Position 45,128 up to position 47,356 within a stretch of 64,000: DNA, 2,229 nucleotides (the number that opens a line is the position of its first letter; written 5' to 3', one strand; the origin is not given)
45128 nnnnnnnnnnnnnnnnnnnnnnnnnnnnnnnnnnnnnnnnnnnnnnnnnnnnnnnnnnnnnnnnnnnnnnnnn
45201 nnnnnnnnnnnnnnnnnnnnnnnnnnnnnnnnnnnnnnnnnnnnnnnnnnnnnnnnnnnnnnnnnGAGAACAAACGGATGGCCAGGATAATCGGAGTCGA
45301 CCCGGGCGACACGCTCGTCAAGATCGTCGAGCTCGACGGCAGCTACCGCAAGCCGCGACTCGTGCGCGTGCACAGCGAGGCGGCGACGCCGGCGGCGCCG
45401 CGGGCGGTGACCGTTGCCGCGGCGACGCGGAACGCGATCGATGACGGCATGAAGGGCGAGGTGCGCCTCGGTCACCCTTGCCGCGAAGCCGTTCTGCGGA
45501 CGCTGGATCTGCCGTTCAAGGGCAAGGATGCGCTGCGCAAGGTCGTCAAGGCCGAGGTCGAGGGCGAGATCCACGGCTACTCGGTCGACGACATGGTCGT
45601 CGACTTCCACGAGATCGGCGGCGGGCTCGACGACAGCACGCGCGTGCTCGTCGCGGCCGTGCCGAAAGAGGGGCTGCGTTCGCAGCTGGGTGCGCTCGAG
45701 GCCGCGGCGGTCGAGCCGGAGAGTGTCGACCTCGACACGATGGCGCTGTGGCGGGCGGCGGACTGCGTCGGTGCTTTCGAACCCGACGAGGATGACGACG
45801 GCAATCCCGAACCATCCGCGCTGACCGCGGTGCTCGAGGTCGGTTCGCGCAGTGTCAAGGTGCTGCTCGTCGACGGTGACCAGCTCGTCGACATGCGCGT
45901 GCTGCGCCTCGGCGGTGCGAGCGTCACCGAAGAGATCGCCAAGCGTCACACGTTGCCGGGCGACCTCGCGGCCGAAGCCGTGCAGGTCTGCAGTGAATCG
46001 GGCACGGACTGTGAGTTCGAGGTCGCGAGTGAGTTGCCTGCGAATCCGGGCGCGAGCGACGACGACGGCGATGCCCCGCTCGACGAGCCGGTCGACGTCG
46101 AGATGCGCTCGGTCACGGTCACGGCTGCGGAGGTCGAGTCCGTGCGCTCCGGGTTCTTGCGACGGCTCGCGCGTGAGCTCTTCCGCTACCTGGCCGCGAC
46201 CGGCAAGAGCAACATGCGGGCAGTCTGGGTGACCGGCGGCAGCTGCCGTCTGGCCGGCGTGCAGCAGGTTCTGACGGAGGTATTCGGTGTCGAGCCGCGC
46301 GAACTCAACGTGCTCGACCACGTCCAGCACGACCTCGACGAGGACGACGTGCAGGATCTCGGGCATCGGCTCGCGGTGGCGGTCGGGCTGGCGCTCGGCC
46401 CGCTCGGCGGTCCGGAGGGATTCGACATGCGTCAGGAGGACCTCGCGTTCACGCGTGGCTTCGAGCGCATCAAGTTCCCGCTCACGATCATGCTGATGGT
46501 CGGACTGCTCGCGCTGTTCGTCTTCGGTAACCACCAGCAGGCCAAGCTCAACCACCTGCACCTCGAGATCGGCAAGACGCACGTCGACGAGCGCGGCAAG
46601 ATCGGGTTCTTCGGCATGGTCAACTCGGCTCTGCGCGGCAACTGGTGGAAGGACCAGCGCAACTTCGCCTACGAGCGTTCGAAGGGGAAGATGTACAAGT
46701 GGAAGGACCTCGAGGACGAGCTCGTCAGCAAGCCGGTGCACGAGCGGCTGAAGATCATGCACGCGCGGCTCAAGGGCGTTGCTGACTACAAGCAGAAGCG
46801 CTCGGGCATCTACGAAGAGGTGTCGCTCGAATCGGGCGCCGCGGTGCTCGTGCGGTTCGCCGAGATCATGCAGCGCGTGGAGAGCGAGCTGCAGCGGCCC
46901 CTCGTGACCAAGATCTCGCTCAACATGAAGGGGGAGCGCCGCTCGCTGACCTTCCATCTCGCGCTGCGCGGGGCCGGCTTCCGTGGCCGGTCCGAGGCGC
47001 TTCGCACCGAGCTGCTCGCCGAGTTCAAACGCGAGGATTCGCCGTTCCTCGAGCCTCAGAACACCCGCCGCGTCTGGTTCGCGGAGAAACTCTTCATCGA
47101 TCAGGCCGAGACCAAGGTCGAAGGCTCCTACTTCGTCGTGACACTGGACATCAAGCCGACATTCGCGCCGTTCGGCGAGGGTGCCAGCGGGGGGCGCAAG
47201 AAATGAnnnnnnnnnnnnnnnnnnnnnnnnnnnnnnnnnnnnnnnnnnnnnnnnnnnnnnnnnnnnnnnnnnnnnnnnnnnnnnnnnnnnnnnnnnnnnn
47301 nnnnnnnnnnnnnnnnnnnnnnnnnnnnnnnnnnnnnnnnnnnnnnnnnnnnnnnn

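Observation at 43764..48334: ECF sigma / anti-sigma operon that runs straight into an orphan GspL (PilM-N)-like, GspM (PilO)-like and lipoprotein trio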

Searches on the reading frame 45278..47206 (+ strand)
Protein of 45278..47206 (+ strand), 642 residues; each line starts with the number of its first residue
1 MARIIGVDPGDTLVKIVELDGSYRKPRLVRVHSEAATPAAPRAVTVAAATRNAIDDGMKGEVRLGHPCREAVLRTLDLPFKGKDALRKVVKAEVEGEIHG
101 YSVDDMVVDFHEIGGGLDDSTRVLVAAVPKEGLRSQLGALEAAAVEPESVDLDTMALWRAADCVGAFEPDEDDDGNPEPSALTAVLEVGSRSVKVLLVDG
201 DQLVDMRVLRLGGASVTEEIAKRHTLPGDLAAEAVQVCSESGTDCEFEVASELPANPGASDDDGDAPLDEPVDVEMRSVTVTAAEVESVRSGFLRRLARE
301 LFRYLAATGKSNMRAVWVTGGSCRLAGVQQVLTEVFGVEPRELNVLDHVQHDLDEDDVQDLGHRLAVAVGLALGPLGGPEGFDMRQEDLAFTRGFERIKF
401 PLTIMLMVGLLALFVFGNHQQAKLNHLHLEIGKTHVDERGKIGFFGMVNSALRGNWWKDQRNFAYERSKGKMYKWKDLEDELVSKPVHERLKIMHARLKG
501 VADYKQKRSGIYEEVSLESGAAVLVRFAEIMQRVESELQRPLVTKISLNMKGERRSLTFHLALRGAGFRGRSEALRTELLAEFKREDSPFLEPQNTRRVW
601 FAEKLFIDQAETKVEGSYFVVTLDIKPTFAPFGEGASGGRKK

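Call 3: search_protein_families(library=pfam, proteins=[window:45278-47206:+], max_evalue=0.1)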
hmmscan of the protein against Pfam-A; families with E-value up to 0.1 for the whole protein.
window:45278-47206:+ (642 aa): 4 families
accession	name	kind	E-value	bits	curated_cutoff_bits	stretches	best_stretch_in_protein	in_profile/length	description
PF11104.14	PilM_2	-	8.1e-21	74.7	27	2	86-249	90-247/340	Type IV pilus assembly protein PilM;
PF14450.12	FtsA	-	0.0019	19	31.8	1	184-338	1-105/127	Cell division protein FtsA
PF05134.19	T2SSL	-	0.022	14.6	25.5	1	51-166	38-147/231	Type II secretion system (T2SS), protein L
PF00012.26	HSP70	-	0.058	12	20.6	1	278-341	290-355/599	Hsp70 protein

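Call 4: search_protein_families(library=ncbifam, proteins=[window:45278-47206:+], max_evalue=0.1)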
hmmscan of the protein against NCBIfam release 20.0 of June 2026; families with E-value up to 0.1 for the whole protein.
window:45278-47206:+ (642 aa): 4 families
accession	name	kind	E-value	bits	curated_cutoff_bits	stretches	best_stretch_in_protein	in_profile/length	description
TIGR01175.1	pilM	subfamily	5.3e-22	78.3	133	1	62-373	71-345/348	type IV pilus assembly protein PilM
NF045709.1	Amuc_1101_fam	equivalog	5.1e-14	52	650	2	44-225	52-221/608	Amuc_1101 family PilM-like pilus complex protein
TIGR01709.2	typeII_sec_gspL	equivalog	0.0022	17.1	65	1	62-218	52-173/392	type II secretion system protein GspL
TIGR01174.1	ftsA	equivalog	0.011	14.8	175.85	0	183-239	198-253/371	cell division protein FtsA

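Call 8: find_homologous_proteins(query=window:45278-47206:+)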
Query window:45278-47206:+ (642 aa): 258 proteins with E <= 0.001 among 8000 candidates; the best 120 are listed.
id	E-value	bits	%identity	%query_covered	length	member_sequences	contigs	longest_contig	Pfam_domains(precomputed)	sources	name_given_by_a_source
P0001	0.0e+0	1432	100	100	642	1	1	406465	PF11104.15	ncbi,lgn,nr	ncbi:MAG: pilus assembly protein PilM [bacterium]|nr:pilus assembly protein PilM [bacterium]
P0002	1.6e-272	924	68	99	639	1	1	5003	PF14450.13,PF11104.15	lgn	-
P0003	6.1e-238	810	58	100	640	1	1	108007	PF11104.15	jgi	-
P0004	5.3e-237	806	59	100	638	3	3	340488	PF14450.13,PF11104.15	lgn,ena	-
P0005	6.2e-237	806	60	99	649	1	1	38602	PF11104.15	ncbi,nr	ncbi:MAG: pilus assembly protein PilM [Planctomycetes bacterium]|nr:pilus assembly protein PilM [Pla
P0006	8.0e-218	743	57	99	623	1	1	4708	PF14450.13,PF11104.15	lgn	-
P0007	3.7e-212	724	57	99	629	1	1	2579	PF11104.15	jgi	jgi:type IV pilus assembly protein PilM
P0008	7.1e-209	714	54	99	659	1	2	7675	PF11104.15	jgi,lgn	-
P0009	1.8e-204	699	53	99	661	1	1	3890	PF11104.15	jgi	-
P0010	2.1e-204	699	54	100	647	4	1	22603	PF11104.15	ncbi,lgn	-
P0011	4.3e-204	698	55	99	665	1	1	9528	PF11104.15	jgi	jgi:Tfp pilus assembly PilM family ATPase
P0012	4.1e-203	695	54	99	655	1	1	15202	PF11104.15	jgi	-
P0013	2.5e-202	692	54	99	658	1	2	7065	PF11104.15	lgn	-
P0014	6.2e-202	691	53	99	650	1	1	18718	PF11104.15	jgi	jgi:type IV pilus assembly protein PilM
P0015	9.7e-202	690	55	99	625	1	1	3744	PF11104.15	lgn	-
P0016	8.2e-201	687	54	99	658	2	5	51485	PF11104.15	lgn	-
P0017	4.1e-200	685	53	99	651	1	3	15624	PF11104.15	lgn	-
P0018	1.3e-199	683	52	99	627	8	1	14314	PF11104.15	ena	-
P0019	6.6e-199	681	53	99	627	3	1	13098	PF11104.15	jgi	jgi:Tfp pilus assembly PilM family ATPase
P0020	6.7e-199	681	53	99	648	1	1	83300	PF11104.15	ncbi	-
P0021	8.1e-199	680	52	99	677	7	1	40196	PF11104.15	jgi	jgi:Tfp pilus assembly PilM family ATPase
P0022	2.0e-198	679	53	99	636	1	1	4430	PF11104.15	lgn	-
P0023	2.6e-198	679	53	99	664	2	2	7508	PF14450.13,PF11104.15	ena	-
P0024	3.3e-198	678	53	100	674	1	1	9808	PF11104.15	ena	-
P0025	5.4e-198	678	53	99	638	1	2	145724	PF14450.13,PF11104.15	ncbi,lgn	-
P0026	1.5e-197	676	54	99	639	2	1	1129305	PF11104.15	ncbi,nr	ncbi:MAG: pilus assembly protein PilM [Planctomycetes bacterium]|nr:pilus assembly protein PilM [Pla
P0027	2.5e-197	675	52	100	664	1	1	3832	PF11104.15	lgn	-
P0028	3.9e-197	675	53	99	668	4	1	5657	PF14450.13,PF11104.15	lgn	-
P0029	5.8e-197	674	53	99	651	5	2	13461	PF11104.15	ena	-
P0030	6.2e-197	674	51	99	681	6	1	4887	PF11104.15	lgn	-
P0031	6.8e-197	674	51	99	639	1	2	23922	PF11104.15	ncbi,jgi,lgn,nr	ncbi:MAG: hypothetical protein FJ265_04365 [Planctomycetes bacterium]|nr:hypothetical protein [Planc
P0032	7.0e-197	674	51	99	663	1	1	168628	PF11104.15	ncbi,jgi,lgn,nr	ncbi:MAG: pilus assembly protein PilM [Planctomycetes bacterium]|nr:pilus assembly protein PilM [Pla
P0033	2.5e-196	672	53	99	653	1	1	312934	PF11104.15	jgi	jgi:Tfp pilus assembly PilM family ATPase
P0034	6.6e-196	671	53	99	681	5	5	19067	PF11104.15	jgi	jgi:Tfp pilus assembly PilM family ATPase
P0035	9.1e-196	670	52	99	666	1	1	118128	PF11104.15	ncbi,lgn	-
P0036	1.2e-195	670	53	99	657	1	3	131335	PF11104.15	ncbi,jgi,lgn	jgi:Tfp pilus assembly PilM family ATPase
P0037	1.7e-195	669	53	99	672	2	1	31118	PF11104.15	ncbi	-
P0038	8.7e-195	667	52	99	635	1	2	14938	PF11104.15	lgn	-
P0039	2.1e-194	666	52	99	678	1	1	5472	PF14450.13,PF11104.15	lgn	-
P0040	2.9e-194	665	52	99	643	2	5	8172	PF11104.15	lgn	-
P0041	2.9e-194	665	51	100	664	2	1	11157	PF11104.15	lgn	-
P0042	3.5e-194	665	54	93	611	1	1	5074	PF11104.15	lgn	-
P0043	4.9e-194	665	52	99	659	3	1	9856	PF11104.15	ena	-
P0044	6.5e-194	664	52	99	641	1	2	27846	PF11104.15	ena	-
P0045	9.2e-194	664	52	99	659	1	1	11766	PF11104.15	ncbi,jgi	jgi:Tfp pilus assembly PilM family ATPase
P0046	1.0e-193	663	50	99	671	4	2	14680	PF11104.15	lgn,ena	-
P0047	1.1e-193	663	51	99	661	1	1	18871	PF11104.15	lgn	-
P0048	1.3e-193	663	51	99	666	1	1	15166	PF14450.13,PF11104.15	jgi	jgi:Tfp pilus assembly PilM family ATPase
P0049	5.2e-193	661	52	99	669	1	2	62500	PF11104.15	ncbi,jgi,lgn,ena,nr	ncbi:MAG TPA: pilus assembly protein PilM [Planctomycetota bacterium]|nr:pilus assembly protein PilM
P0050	2.6e-192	659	52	100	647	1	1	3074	PF11104.15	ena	-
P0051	2.9e-192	659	51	100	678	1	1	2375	PF11104.15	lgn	-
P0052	3.8e-192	658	52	99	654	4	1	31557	PF14450.13,PF11104.15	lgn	-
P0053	1.1e-191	657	51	100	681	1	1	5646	PF11104.15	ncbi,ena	-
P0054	1.3e-191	657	50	100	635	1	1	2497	PF11104.15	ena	-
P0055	1.5e-191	656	50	99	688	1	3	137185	PF11104.15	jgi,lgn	jgi:Tfp pilus assembly PilM family ATPase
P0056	2.9e-191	655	49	100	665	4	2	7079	PF11104.15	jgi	-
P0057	7.4e-191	654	52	99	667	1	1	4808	PF11104.15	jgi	jgi:Tfp pilus assembly PilM family ATPase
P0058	2.1e-190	653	49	100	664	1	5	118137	PF11104.15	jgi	jgi:type IV pilus assembly protein PilM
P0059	4.7e-190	651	52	99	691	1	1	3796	PF11104.15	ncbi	ncbi:MAG: pilus assembly protein PilM [Planctomycetota bacterium]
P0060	6.8e-190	651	49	100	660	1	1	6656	PF11104.15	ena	-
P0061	8.8e-190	650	51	99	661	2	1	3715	PF11104.15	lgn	-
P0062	1.6e-189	650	52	99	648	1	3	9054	PF11104.15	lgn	-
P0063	2.1e-189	649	51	99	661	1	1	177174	PF11104.15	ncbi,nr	ncbi:MAG: pilus assembly protein PilM [Planctomycetes bacterium]|nr:pilus assembly protein PilM [Pla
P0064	2.7e-189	649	50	99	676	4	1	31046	PF11104.15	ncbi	-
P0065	6.2e-189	648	51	99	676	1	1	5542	PF11104.15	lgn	-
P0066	1.7e-188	646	51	100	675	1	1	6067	PF11104.15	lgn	-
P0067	3.4e-188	645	53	100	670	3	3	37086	PF11104.15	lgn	-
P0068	7.5e-188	644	52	99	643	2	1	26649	PF11104.15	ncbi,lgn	ncbi:MAG: Type pilus assembly protein PilM [Planctomycetota bacterium]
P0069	8.1e-188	644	51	99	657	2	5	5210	PF11104.15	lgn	-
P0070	2.0e-187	643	52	99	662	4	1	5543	PF11104.15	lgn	-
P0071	2.0e-187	643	50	99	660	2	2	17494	PF11104.15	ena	-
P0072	2.2e-187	643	50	100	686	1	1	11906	PF11104.15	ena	-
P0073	3.8e-187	642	52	99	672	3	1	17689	PF11104.15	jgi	jgi:Tfp pilus assembly PilM family ATPase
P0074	4.9e-187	641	51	98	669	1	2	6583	PF11104.15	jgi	jgi:Tfp pilus assembly PilM family ATPase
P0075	5.1e-187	641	52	100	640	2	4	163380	PF11104.15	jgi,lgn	jgi:Tfp pilus assembly PilM family ATPase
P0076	1.7e-186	640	51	99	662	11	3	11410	PF11104.15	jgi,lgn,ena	jgi:Tfp pilus assembly PilM family ATPase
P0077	2.3e-185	636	51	99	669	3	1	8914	PF11104.15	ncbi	-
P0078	8.3e-185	634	51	99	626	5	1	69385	PF11104.15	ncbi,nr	ncbi:MAG: pilus assembly protein PilM [Planctomycetes bacterium]|nr:pilus assembly protein PilM [Pla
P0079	1.3e-184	633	50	99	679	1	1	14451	PF11104.15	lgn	-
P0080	1.3e-184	633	51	98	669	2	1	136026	PF11104.15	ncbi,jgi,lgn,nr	ncbi:MAG: pilus assembly protein PilM [Planctomycetes bacterium]|jgi:Tfp pilus assembly PilM family 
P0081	1.3e-183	630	51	99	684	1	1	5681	PF11104.15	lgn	-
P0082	1.8e-183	630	50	99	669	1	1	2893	PF11104.15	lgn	-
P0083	1.9e-183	630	49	99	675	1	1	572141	PF11104.15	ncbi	ncbi:MAG: pilus assembly protein PilM [Planctomycetota bacterium]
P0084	2.3e-183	629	50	100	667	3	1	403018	PF11104.15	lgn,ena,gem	-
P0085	2.5e-183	629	50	99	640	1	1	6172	PF11104.15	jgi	jgi:Tfp pilus assembly PilM family ATPase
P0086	2.3e-182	626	51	99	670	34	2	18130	PF11104.15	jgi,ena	jgi:Tfp pilus assembly PilM family ATPase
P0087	4.5e-182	625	51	99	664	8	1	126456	PF11104.15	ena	-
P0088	8.1e-182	624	50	99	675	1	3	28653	PF11104.15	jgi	jgi:Tfp pilus assembly PilM family ATPase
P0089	1.9e-181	623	49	100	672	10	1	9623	PF11104.15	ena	-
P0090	2.2e-181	623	49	100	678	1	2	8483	PF11104.15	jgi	-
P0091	2.4e-180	619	49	98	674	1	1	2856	PF11104.15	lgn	-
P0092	6.1e-180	618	50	99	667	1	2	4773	PF11104.15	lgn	-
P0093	7.3e-180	618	49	100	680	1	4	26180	PF11104.15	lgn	-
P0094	9.1e-180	617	50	100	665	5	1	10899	PF14450.13,PF11104.15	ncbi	-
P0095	1.8e-179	616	49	100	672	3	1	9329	PF11104.15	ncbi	-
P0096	2.0e-179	616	51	99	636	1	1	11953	PF11104.15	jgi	jgi:Tfp pilus assembly PilM family ATPase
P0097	3.1e-179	616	51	99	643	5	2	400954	PF11104.15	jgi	jgi:Tfp pilus assembly PilM family ATPase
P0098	4.9e-179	615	50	99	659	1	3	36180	PF11104.15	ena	-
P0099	7.2e-179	614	50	100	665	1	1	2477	PF11104.15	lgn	-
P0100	1.5e-178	613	49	100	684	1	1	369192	PF11104.15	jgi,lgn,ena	-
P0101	2.1e-178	613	49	97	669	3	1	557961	PF11104.15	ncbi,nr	ncbi:MAG: pilus assembly protein PilM [Planctomycetes bacterium]|nr:pilus assembly protein PilM [Pla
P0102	2.2e-178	613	49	98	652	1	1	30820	PF11104.15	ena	-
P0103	4.9e-178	612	51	99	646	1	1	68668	PF11104.15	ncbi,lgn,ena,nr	ncbi:MAG TPA: hypothetical protein ENI87_05895 [bacterium]|nr:hypothetical protein [bacterium]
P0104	7.7e-178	611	49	100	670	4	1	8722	PF11104.15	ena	-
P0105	1.2e-177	610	49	100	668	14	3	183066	PF11104.15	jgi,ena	-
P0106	1.4e-177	610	50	99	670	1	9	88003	PF11104.15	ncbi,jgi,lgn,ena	jgi:Tfp pilus assembly PilM family ATPase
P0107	2.5e-177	609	49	100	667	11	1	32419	PF11104.15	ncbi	-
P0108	3.3e-177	609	49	98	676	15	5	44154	PF11104.15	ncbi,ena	ncbi:MAG: pilus assembly protein PilM [Planctomycetota bacterium]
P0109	3.6e-177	609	49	100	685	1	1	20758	PF11104.15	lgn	-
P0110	8.1e-177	608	48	100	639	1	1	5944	PF11104.15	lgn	-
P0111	1.2e-176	607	49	98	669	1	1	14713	PF11104.15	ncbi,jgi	jgi:type IV pilus assembly protein PilM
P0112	1.2e-176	607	50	98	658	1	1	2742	PF11104.15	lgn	-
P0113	1.3e-176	607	50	99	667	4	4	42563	PF14450.13,PF11104.15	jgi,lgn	jgi:Tfp pilus assembly PilM family ATPase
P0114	2.3e-176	606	49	100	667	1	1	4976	PF11104.15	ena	-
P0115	2.7e-176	606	47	100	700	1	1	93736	PF11104.15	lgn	-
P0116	3.4e-176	606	48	100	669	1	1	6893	PF11104.15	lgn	-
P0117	1.1e-175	604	48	100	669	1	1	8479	PF11104.15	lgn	-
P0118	2.4e-175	603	48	100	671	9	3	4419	PF11104.15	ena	-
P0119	3.3e-175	602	49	98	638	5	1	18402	PF14450.13,PF11104.15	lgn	-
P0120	1.5e-174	600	48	100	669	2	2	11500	PF11104.15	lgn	-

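Call 9: find_encoding_contigs(protein=window:45278-47206:+, flank=10000, max_places=4)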
Protein window:45278-47206:+ (642 aa): 1 contig read that carries it; 1 place shown.
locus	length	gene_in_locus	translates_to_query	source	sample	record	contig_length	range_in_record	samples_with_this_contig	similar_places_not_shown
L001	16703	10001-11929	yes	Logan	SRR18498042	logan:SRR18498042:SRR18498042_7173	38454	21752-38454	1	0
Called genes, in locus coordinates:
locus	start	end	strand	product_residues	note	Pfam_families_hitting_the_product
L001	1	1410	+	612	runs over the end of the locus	PF01343:Peptidase_S49, PF00574:CLP_protease (faint), PF01343:Peptidase_S49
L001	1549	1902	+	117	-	PF11969:DcpS_C, PF01230:HIT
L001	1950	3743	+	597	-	PF13428:TPR_14 (faint), PF13432:TPR_16 (faint), PF00515:TPR_1 (faint), PF07719:TPR_2 (faint), PF13414:TPR_11 (faint), PF13424:TPR_12 (faint), PF13431:TPR_17 (faint), PF14559:TPR_19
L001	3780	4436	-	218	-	PF04542:Sigma70_r2 (weak)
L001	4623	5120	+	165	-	-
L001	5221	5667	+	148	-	PF00582:Usp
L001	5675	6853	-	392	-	PF13365:Trypsin_2, PF00089:Trypsin (weak)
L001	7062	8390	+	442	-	PF00926:DHBP_synthase, PF00925:GTP_cyclohydro2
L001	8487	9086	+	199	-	PF07638:Sigma70_ECF, PF04542:Sigma70_r2, PF04545:Sigma70_r4, PF08281:Sigma70_r4_2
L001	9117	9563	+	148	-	-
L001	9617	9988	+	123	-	-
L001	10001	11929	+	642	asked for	PF11104:PilM_2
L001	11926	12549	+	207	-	-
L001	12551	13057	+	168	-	-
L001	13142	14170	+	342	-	-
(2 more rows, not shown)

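Call 10: find_encoding_contigs(protein=P0026, flank=10000, max_places=1)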
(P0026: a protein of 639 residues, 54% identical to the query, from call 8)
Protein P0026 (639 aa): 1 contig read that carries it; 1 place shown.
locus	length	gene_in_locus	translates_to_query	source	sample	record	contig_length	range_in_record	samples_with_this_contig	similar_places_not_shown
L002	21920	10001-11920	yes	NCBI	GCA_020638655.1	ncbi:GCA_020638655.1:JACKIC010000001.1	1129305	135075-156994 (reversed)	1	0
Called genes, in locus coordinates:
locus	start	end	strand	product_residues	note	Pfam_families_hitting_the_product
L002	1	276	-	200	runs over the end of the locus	-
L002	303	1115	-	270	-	PF02666:PS_Dcarbxylase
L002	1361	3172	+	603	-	PF00574:CLP_protease (faint), PF01343:Peptidase_S49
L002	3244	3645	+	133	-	PF11969:DcpS_C, PF01230:HIT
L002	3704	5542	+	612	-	PF13374:TPR_10 (faint), PF13428:TPR_14 (faint), PF00515:TPR_1 (faint), PF07719:TPR_2 (faint), PF13176:TPR_7 (faint), PF13424:TPR_12 (faint), PF13432:TPR_16 (faint), PF14559:TPR_19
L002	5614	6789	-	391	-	PF13365:Trypsin_2, PF00089:Trypsin (weak)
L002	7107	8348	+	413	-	PF00926:DHBP_synthase, PF00925:GTP_cyclohydro2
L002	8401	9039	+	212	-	PF07638:Sigma70_ECF, PF04542:Sigma70_r2, PF08281:Sigma70_r4_2, PF04545:Sigma70_r4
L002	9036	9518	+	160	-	-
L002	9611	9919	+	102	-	-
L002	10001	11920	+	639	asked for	PF11104:PilM_2 (weak)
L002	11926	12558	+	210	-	-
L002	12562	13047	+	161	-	-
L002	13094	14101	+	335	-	-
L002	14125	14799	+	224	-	PF03588:Leu_Phe_trans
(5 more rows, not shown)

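Call 11: find_encoding_contigs(protein=P0083, flank=10000, max_places=1)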
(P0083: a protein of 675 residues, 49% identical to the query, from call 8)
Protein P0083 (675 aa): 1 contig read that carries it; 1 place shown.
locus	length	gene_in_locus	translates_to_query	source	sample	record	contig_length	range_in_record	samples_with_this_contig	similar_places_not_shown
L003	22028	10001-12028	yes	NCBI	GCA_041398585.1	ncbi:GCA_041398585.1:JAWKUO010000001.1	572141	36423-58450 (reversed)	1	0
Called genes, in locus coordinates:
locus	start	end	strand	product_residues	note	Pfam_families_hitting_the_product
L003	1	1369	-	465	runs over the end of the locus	PF00753:Lactamase_B, PF00581:Rhodanese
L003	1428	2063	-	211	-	PF00578:AhpC-TSA, PF08534:Redoxin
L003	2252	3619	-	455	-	PF00989:PAS, PF00158:Sigma54_activat, PF01078:Mg_chelatase (faint), PF14532:Sigma54_activ_2, PF07728:AAA_5, PF25601:AAA_lid_14, PF02954:HTH_8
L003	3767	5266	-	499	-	-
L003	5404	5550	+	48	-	-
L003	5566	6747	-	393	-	PF13365:Trypsin_2, PF00089:Trypsin (weak)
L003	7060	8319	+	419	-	PF00926:DHBP_synthase, PF00925:GTP_cyclohydro2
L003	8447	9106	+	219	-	PF07638:Sigma70_ECF (weak), PF04542:Sigma70_r2, PF04545:Sigma70_r4, PF08281:Sigma70_r4_2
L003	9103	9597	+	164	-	-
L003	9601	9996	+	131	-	-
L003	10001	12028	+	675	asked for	PF11104:PilM_2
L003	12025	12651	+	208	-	-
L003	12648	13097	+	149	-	-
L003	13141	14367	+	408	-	-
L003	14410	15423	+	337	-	-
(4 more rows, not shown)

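Call 12: find_encoding_contigs(protein=P0004, flank=10000, max_places=1)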
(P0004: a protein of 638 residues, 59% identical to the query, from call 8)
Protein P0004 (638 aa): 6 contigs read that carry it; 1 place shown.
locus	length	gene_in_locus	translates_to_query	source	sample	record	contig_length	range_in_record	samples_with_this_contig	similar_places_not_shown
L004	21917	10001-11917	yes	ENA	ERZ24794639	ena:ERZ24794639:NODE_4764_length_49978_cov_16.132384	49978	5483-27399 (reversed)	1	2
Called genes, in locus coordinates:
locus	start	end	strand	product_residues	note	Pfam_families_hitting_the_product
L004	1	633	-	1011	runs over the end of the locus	PF00932:LTD (weak), PF13287:Fn3_assoc, PF13290:CHB_HEX_C_1, PF08757:CotH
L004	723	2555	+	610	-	PF01343:Peptidase_S49, PF00574:CLP_protease (faint), PF01343:Peptidase_S49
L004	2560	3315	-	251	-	PF06414:Zeta_toxin (weak), PF00485:PRK, PF02224:Cytidylate_kin (faint), PF13238:AAA_18 (weak)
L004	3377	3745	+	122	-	PF11969:DcpS_C, PF01230:HIT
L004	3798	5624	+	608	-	-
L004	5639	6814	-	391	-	PF13365:Trypsin_2, PF00089:Trypsin (weak)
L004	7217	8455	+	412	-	PF00926:DHBP_synthase, PF00925:GTP_cyclohydro2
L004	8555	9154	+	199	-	PF07638:Sigma70_ECF (weak), PF04542:Sigma70_r2, PF08281:Sigma70_r4_2, PF04545:Sigma70_r4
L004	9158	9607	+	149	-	-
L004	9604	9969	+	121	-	-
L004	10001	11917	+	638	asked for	PF11104:PilM_2, PF14450:FtsA (faint), PF11104:PilM_2 (weak)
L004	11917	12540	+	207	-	-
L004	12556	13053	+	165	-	-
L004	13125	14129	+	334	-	-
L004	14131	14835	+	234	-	PF03588:Leu_Phe_trans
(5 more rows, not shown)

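Call 14: find_related_loci(query=window:45278-47206:+, collection=genome_contigs, flank=10000)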
Query window:45278-47206:+ (642 aa) in genome_contigs; peptide patterns used: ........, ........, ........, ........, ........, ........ (x = any residue, [..] = any of these).
120 stretches matched a pattern, but none encodes a relative of the query by tblastn (E <= 1e-3).
